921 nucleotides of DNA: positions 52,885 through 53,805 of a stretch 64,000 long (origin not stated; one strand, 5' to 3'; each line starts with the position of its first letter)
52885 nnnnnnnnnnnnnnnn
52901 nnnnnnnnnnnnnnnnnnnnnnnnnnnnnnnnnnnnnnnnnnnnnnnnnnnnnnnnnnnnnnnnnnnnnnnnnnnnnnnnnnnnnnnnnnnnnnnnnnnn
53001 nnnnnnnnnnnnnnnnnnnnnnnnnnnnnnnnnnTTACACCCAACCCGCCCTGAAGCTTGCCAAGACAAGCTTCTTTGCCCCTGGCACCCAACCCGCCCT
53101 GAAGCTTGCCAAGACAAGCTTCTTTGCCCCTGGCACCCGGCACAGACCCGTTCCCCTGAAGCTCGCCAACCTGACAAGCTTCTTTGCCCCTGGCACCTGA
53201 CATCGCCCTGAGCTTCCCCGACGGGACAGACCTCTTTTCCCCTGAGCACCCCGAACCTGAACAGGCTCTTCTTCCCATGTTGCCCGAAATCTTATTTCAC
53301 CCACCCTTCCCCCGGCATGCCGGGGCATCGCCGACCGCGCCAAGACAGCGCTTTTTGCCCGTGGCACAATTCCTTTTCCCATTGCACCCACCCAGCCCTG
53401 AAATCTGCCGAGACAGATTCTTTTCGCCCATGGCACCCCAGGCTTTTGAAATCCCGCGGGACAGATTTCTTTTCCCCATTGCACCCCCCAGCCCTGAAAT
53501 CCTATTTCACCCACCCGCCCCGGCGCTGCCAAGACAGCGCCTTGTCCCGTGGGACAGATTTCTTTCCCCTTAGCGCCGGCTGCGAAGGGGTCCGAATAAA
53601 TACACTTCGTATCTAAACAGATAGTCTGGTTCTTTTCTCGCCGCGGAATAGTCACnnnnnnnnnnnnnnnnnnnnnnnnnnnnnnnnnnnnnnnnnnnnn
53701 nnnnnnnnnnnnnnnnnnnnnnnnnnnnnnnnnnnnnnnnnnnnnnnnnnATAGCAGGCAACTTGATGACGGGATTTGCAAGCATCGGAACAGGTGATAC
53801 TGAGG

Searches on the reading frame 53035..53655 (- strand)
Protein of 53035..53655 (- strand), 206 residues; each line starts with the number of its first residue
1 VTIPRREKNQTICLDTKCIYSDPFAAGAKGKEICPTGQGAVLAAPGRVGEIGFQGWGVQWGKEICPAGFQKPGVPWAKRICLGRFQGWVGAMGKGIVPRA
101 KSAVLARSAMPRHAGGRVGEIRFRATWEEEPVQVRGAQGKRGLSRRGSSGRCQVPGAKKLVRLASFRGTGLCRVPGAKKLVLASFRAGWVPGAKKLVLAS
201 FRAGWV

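Call 84: search_protein_families(library=pfam, proteins=[window:53035-53655:-], max_evalue=0.01)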
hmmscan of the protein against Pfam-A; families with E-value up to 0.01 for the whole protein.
window:53035-53655:- (206 aa): 0 families
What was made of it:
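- Open reading frames through the arrays have no Pfam hit (call 84). No Pfam match (call 84).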

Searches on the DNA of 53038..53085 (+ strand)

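Call 47: build_rna_model(alignment_id=A1, structure=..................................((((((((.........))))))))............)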
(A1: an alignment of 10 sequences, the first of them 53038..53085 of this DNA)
Model R1 built from alignment A1 (10 sequences, 71 columns); structure: as given.
model positions 47; base pairs 8; branch points 0; effective number of sequences 10; information 1.035 bits per position. Calibrated on 0.2 Mb of random sequence (short: E-values are rough).
structure used (alignment columns):
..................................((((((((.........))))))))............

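Call 48: search_with_rna_model(model_id=R1, source=window, max_evalue=1, filters=off)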
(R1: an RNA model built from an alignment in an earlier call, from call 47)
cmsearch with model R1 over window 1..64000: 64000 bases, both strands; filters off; matches with E-value up to 1: 14.
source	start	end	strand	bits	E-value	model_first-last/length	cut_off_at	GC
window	59199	59244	+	62.8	1.6e-10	1-47/47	no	0.67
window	53508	53553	+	59.9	5.6e-10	1-47/47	no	0.76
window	53038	53085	+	57.9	1.4e-09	1-47/47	no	0.6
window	53086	53133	+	57.9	1.4e-09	1-47/47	no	0.6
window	59346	59390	+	57.4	1.7e-09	1-47/47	no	0.78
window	47651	47697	-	56.3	2.9e-09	1-47/47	no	0.7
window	47596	47640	-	54.1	7.6e-09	1-47/47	no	0.73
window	53385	53432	+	51.9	2.1e-08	1-47/47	no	0.56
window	53134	53193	+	44.6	5.3e-07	1-47/47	no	0.63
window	53298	53364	+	40.3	3.6e-06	1-47/47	no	0.72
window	53434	53480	+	35.3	3.5e-05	1-47/47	no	0.51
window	53194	53245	+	24.1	0.0053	1-47/47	no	0.62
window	59100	59171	+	17.9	0.083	1-47/47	no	0.58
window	49835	49902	-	15.5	0.25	1-47/47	no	0.57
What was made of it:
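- On REP/BIME (RAYT-associated): There are 3 clusters in 64 kb, all intergenic (call 48).
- Checked: A covariance model finds units only in three clusters of the 64-kb window (call 48).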

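Call 49: search_with_rna_model(model_id=R1, sources=[window, L001, L002, L003, L004, L005, L006, L007, L008, L009, L010, L011, L012, L013, L014, L015, L016, L017, L018, L019, L020, L021, L022, L023, L024, L025, L027, L028, L029, L030, L031, L032, L033, L034, L035, L036, L037, L038, L039, L040, L041, L043, L044, L045, L046, L047, L048, L049, L050, L051, L052, L053, L054, L055, L056, L057, L058, L059, L060, L061, L062, L063, L064, L065, L066, L067, L068, L069, L070, L071, L072, L073, L074, L075, L076, L077, L078, L079, L080, L081, L082, L083, L084, L085, L086, L087, L088, L089, L090, L092, L093, L094, L095, L096, L097, L098, L100, L195, L196, L197], max_evalue=0.01, make_alignment=true)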
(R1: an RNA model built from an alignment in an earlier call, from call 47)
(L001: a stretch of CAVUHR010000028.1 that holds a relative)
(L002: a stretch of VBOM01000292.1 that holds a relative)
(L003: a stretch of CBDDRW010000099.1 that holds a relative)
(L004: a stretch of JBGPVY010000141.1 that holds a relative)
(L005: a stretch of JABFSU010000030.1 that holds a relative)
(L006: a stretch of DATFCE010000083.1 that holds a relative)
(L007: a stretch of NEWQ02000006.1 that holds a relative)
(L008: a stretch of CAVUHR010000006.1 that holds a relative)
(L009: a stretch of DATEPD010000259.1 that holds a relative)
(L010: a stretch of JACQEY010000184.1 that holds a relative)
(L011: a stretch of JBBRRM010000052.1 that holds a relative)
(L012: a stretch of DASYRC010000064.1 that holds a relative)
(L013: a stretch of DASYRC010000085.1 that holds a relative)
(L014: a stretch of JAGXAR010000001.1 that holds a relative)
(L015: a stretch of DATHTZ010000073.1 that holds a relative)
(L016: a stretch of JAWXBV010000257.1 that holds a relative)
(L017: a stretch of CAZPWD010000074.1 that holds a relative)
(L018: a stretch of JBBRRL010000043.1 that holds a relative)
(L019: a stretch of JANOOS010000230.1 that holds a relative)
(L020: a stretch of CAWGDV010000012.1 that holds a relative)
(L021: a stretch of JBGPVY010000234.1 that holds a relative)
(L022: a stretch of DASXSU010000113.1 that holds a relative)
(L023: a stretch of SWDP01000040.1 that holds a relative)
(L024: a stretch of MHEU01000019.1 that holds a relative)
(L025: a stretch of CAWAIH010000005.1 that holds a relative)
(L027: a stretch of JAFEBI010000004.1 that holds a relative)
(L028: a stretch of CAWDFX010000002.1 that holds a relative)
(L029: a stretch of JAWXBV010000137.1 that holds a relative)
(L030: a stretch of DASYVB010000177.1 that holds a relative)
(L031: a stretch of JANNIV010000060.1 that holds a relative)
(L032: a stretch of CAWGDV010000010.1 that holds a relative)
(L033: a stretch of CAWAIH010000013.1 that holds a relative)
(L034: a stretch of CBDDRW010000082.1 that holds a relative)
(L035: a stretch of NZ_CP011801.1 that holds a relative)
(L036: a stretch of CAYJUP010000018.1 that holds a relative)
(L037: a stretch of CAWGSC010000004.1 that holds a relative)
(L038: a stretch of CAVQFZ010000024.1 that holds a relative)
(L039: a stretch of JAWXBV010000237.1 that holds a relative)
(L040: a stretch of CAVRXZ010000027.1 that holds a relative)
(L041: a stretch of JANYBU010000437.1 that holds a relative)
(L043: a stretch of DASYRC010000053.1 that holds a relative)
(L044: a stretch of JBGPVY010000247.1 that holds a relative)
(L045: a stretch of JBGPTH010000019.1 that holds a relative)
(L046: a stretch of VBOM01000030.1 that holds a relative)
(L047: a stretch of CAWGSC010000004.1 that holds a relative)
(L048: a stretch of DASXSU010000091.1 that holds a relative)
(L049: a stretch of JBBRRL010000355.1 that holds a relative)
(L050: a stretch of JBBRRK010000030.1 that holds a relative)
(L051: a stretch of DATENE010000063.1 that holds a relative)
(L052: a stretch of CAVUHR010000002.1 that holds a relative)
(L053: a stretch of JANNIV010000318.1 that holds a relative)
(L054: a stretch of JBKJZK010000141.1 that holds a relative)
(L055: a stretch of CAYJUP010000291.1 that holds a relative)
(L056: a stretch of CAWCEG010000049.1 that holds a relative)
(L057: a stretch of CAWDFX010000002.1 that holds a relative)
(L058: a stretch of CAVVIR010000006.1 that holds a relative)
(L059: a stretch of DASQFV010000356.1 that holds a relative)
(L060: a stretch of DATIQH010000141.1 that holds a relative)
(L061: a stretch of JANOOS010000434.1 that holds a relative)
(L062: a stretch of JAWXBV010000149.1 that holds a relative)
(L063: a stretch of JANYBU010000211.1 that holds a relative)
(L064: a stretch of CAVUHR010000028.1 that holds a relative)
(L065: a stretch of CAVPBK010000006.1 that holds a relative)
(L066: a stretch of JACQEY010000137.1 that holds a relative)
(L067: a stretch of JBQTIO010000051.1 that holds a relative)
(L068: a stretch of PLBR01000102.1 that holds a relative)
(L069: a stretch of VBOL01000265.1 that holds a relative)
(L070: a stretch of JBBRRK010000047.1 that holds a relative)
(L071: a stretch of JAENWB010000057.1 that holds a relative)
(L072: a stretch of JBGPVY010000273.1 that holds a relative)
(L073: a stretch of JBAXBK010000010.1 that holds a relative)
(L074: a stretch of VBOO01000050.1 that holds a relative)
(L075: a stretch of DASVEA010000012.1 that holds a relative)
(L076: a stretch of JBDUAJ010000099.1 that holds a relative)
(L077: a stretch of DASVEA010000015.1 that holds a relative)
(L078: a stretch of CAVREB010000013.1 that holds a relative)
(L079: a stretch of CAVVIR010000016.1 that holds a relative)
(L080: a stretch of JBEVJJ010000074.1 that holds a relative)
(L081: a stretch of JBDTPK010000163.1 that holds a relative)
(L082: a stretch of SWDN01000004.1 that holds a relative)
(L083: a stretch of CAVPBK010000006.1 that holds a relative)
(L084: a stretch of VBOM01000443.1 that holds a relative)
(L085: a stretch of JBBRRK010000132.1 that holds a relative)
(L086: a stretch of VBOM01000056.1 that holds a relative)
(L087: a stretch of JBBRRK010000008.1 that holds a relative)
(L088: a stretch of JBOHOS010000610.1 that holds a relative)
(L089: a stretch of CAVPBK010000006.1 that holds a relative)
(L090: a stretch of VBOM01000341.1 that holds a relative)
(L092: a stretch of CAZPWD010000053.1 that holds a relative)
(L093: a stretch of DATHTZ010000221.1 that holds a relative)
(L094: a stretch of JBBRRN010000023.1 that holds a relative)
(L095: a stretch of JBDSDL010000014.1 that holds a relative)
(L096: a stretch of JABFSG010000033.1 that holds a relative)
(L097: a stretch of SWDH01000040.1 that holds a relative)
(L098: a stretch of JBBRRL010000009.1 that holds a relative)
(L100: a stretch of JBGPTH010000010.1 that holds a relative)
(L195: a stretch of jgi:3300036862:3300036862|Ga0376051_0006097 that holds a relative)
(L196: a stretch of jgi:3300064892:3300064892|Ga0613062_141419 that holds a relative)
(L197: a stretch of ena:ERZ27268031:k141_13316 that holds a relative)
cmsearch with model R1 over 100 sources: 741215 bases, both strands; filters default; matches with E-value up to 0.01: 154.
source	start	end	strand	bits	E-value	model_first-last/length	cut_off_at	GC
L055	731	776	+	64.2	9.6e-10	1-47/47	no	0.72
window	59199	59244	+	62.8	1.8e-09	1-47/47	no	0.67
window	53508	53553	+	59.9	6.6e-09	1-47/47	no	0.76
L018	675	721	-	59.7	7.1e-09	1-47/47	no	0.6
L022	344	389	-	58.1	1.5e-08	1-47/47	no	0.61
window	53038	53085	+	57.9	1.6e-08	1-47/47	no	0.6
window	53086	53133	+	57.9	1.6e-08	1-47/47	no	0.6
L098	2787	2833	+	57.8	1.7e-08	1-47/47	no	0.55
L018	317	364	-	57.7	1.8e-08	1-47/47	no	0.71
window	59346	59390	+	57.4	2e-08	1-47/47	no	0.78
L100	2838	2883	-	57.2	2.2e-08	1-47/47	no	0.67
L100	1830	1875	-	56.6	2.9e-08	1-47/47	no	0.7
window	47651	47697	-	56.3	3.4e-08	1-47/47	no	0.7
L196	5826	5873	-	54.4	7.7e-08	1-47/47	no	0.58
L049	376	421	-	54.4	7.9e-08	1-47/47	no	0.72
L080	3431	3475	+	52.5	1.8e-07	1-47/47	no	0.67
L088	2466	2511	+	52.5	1.8e-07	1-47/47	no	0.76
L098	2742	2786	+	50.9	3.7e-07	1-47/47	no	0.73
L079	3300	3344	-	50.7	4e-07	1-47/47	no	0.67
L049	422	467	-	50.3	4.8e-07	1-47/47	no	0.65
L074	778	823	-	50.2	5.1e-07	1-47/47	no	0.74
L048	4569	4614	-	48.3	1.2e-06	1-47/47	no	0.74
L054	369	413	-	47.6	1.6e-06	1-47/47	no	0.69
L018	385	430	-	47.4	1.8e-06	1-47/47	no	0.65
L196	5696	5740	-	46.3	2.9e-06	1-47/47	no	0.69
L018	592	639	-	45.9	3.5e-06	1-47/47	no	0.62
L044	1547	1591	+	45.6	4e-06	1-47/47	no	0.67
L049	301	348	-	45.4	4.3e-06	1-47/47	no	0.62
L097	6208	6252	+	44.8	5.8e-06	1-47/47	no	0.69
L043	400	444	-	44.6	6.3e-06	1-47/47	no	0.58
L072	501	545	+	44.2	7.5e-06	1-47/47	no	0.69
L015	5158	5202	-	43.3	1.1e-05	1-47/47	no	0.73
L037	5776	5820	-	43.3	1.1e-05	1-47/47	no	0.73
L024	276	321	+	43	1.3e-05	1-47/47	no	0.65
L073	940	982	-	42.8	1.4e-05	1-47/47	no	0.65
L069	5613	5656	+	42.7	1.5e-05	1-47/47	no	0.68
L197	1594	1640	-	42.6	1.5e-05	1-47/47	no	0.81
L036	4843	4887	+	42.5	1.6e-05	1-47/47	no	0.69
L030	3431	3475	+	42.1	2e-05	1-47/47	no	0.64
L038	336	381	-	41.9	2.1e-05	1-47/47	no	0.7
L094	2246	2290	-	41.8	2.2e-05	1-47/47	no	0.67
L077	2397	2440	+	41.7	2.3e-05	1-47/47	no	0.61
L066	3406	3450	-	40.9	3.3e-05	1-47/47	no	0.69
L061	1662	1706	-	40.9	3.3e-05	1-47/47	no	0.67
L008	3650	3694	-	40.8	3.4e-05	1-47/47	no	0.62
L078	7428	7471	+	40.8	3.4e-05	1-47/47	no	0.61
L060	1581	1625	-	40.7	3.6e-05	1-47/47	no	0.67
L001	3915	3959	+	40.4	4.2e-05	1-47/47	no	0.67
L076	5428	5473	-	40.2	4.6e-05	1-47/47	no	0.72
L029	3320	3364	-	40.1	4.6e-05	1-47/47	no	0.69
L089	1900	1945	+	39.9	5e-05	1-47/47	no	0.67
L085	1916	1959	-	39.7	5.5e-05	1-47/47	no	0.66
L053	1330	1374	-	39.7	5.7e-05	1-47/47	no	0.8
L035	2813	2856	-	39.6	5.9e-05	1-47/47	no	0.7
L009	3689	3732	-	39.4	6.4e-05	1-47/47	no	0.64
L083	3322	3364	+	39.4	6.6e-05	1-47/47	no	0.63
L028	6308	6352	-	39.3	6.7e-05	1-47/47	no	0.69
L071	4704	4748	-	39.3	6.8e-05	1-47/47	no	0.69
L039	1235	1279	+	38.9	8e-05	1-47/47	no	0.76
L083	4424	4468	+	38.8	8.5e-05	1-47/47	no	0.62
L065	3584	3628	+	38.6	9.4e-05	1-47/47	no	0.78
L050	4068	4112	-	38.6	9.4e-05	1-47/47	no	0.67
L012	2861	2905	+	38.4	9.9e-05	1-47/47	no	0.71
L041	1858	1902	+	38.4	0.0001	1-47/47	no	0.78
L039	1313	1357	-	38.3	0.00011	1-47/47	no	0.64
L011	4339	4382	-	37.9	0.00012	1-47/47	no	0.64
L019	3333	3376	-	37.9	0.00012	1-47/47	no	0.64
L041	1937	1980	-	37.9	0.00012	1-47/47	no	0.64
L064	1928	1971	+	37.9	0.00012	1-47/47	no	0.64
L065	3663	3706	-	37.9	0.00012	1-47/47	no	0.64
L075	6046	6089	-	37.9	0.00012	1-47/47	no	0.64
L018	722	767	-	37.8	0.00013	1-47/47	no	0.7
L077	1217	1263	-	37.6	0.00014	1-47/47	no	0.72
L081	1403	1447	-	37.5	0.00015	1-47/47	no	0.69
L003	4469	4513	-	37.5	0.00015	1-47/47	no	0.71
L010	966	1008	+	37.5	0.00015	1-47/47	no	0.7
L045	2483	2528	-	37.5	0.00015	1-47/47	no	0.72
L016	7068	7112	-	37.4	0.00016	1-47/47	no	0.62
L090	199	243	-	37.4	0.00016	1-47/47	no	0.69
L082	2256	2299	-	37.3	0.00016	1-47/47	no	0.7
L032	5480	5523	+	37.3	0.00016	1-47/47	no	0.66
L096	1694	1737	+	37.3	0.00017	1-47/47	no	0.68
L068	1256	1298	+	37.2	0.00017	1-47/47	no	0.67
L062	5146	5188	-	37.1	0.00018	1-47/47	no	0.7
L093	7255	7299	-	36.9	0.0002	1-47/47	no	0.62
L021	11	54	-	36.8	0.00021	1-47/47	no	0.7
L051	986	1029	+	36.8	0.00021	1-47/47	no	0.7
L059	4358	4401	-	36.8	0.00021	1-47/47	no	0.7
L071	7761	7804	+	36.8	0.00021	1-47/47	no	0.7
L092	20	63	+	36.8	0.00021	1-47/47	no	0.7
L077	169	211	-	36.7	0.00022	1-47/47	no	0.81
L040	7177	7221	-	36.6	0.00022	1-47/47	no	0.76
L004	5401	5446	+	36.5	0.00023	1-47/47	no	0.7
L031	1529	1573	-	36.5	0.00023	1-47/47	no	0.69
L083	7111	7155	-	36.2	0.00027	1-47/47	no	0.71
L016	6938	6984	-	36.1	0.00029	1-47/47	no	0.72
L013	207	251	+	36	0.00029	1-47/47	no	0.69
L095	4789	4833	-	36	0.00029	1-47/47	no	0.69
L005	7875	7916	-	36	0.00029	1-47/47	no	0.69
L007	7925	7968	-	35.8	0.00033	1-47/47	no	0.68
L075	3912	3955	+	35.7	0.00034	1-47/47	no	0.64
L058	4892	4934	-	35.7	0.00034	1-47/47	no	0.7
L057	2242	2286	-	35.6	0.00036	1-47/47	no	0.69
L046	581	624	+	35.2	0.00042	1-47/47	no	0.68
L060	1503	1545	+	35.1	0.00044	1-47/47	no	0.74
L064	2006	2050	-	34.7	0.00052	1-47/47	no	0.76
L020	5662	5706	+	34.7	0.00053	1-47/47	no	0.67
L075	3827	3869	+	34.4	0.00059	1-47/47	no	0.84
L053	3507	3551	-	34.3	0.00063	1-47/47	no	0.67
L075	3990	4034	-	34.1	0.00068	1-47/47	no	0.76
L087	1797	1841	+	34.1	0.00068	1-47/47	no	0.69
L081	6271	6314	-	34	0.00071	1-47/47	no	0.66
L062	5066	5108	+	34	0.00071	1-47/47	no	0.79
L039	1398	1440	-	33.7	0.00082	1-47/47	no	0.79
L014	5789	5833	-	33.7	0.00083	1-47/47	no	0.67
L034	1463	1507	+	33.6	0.00086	1-47/47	no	0.67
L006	533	576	-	33.5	0.00091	1-47/47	no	0.77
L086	2639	2682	+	33.5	0.00092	1-47/47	no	0.73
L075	5948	5992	+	33.4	0.00095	1-47/47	no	0.67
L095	4585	4629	+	33.3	0.00099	1-47/47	no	0.78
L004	5273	5316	+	33.3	0.001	1-47/47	no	0.68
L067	6490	6533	-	33.3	0.001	1-47/47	no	0.68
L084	3534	3577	-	33.3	0.001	1-47/47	no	0.68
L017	628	672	-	33.2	0.001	1-47/47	no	0.62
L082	2177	2220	+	33.2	0.001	1-47/47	no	0.59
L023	2454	2495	-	33.1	0.0011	1-47/47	no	0.64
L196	61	105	-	32.8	0.0012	1-47/47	no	0.71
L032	5560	5602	-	32.7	0.0013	1-47/47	no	0.74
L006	2582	2625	-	32.6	0.0013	1-47/47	no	0.75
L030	2044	2088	+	32.2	0.0016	1-47/47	no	0.73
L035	2737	2778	+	31.1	0.0027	1-47/47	no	0.74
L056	2836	2877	-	30.7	0.0031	1-47/47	no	0.71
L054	6619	6663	-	30.7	0.0032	1-47/47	no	0.73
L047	7870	7911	+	30.6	0.0033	1-47/47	no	0.67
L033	426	470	+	30.5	0.0034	1-47/47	no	0.62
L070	4461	4502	+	30.4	0.0036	1-47/47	no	0.64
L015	2295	2339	-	30.4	0.0036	1-47/47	no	0.73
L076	5262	5306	-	30.3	0.0038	1-47/47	no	0.78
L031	1364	1410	-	30.1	0.0041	1-47/47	no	0.77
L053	3411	3454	+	30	0.0044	1-47/47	no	0.59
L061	1584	1628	+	29.5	0.0053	1-47/47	no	0.67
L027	981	1024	+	29.5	0.0053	1-47/47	no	0.66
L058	4810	4853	+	29.2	0.0061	1-47/47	no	0.73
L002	1456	1497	-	29.1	0.0066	1-47/47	no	0.64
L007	6812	6855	+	29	0.0067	1-47/47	no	0.68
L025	980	1023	-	29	0.0067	1-47/47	no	0.77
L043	256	298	+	28.8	0.0075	1-47/47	no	0.77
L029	3223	3266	+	28.7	0.0077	1-47/47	no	0.66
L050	3908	3951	-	28.7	0.0078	1-47/47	no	0.75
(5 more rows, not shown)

Alignment A2: 150 matches aligned to the model, 71 columns, each read 5' to 3' on its own strand. Consensus structure (alignment columns), stored with it:
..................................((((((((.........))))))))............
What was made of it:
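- There are 154 model hits in 741 kb (call 49).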

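Call 57: search_with_rna_model(model_id=R1, sources=[L115, L116, L117, L118, L119, L120, L121, L122, L123, L124, L125, L126, L127, L128, L129, L130, L131, L132, L133, L134, L135, L136, L137, L138, L139, L140, L141, L142, L143, L144, L145, L146, L147, L148, L149, L150, L151, L152, L153, L154, L155, L156, L157, L158, L159, L160, L161, L162, L163, L164, L165, L166, L167, L168, L169, L170, L171, L172, L173, L174, L175, L176, L177, L178, L179, L180, L181, L182, L183, L184, L185, L186, L187, L188, L189, L190, L191, L192, L193, L194], max_evalue=0.1)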
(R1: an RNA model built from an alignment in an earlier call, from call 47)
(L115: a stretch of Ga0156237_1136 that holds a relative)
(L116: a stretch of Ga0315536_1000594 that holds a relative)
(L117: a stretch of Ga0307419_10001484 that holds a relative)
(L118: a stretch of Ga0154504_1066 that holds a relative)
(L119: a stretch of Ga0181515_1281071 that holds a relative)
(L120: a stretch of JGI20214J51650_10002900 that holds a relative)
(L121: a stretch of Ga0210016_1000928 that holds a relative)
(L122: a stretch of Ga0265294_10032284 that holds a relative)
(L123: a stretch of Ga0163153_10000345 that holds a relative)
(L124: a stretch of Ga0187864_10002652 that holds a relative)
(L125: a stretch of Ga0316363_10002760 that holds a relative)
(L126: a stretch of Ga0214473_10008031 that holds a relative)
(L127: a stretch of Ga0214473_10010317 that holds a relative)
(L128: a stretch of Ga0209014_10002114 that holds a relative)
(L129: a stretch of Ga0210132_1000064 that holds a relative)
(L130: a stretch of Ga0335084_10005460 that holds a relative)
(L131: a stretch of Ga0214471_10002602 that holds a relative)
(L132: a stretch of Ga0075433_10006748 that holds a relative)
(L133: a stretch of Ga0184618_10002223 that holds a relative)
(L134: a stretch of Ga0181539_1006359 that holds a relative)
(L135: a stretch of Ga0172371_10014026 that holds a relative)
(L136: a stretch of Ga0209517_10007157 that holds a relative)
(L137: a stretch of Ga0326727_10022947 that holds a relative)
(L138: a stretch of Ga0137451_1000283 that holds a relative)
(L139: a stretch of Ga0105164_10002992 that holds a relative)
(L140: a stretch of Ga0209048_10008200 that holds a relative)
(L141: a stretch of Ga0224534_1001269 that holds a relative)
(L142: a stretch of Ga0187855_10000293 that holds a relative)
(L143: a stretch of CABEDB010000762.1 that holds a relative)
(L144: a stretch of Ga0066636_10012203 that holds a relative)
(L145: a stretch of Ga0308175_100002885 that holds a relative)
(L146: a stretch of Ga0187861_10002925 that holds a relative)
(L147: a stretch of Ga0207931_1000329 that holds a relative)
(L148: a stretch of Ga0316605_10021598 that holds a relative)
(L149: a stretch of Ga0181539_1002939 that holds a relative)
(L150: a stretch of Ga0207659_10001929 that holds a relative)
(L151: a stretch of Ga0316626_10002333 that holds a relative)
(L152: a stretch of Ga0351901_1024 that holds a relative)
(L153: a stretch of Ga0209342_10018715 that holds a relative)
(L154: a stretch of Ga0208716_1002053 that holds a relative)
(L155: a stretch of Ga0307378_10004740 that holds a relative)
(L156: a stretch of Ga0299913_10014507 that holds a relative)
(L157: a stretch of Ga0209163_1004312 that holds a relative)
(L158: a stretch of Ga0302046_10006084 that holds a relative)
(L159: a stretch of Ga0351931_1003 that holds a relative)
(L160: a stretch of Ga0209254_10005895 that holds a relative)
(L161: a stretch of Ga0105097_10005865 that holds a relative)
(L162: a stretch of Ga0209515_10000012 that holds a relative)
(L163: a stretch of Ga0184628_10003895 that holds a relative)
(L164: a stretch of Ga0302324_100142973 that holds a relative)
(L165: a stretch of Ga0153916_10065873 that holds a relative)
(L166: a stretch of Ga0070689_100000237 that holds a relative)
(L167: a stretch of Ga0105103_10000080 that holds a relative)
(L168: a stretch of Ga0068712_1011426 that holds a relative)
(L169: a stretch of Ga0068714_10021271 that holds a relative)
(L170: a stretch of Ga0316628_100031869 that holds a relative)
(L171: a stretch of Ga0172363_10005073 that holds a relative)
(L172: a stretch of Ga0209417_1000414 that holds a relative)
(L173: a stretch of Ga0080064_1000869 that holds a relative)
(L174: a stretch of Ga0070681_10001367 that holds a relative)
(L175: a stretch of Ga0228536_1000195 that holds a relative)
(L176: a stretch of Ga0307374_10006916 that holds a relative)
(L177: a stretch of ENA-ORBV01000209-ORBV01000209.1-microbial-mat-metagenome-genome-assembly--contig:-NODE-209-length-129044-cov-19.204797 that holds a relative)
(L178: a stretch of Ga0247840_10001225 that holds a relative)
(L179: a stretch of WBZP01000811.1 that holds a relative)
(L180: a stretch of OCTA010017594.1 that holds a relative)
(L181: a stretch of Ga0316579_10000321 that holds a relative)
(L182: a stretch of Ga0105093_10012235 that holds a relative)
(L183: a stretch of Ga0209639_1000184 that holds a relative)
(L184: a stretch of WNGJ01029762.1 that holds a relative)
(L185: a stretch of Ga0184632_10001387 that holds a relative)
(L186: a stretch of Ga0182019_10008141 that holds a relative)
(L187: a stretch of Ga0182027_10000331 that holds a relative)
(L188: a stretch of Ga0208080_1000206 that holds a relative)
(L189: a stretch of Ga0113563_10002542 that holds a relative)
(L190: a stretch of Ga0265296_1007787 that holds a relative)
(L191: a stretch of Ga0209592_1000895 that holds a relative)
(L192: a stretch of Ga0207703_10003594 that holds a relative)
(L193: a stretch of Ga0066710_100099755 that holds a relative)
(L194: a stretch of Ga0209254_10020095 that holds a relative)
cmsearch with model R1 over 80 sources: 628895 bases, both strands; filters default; matches with E-value up to 0.1: 0.
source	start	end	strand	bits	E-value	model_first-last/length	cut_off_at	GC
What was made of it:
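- On Structured cis-regulatory RNA (riboswitch or leader): The unit is absent from 80 ndvB-homologue loci (call 57).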
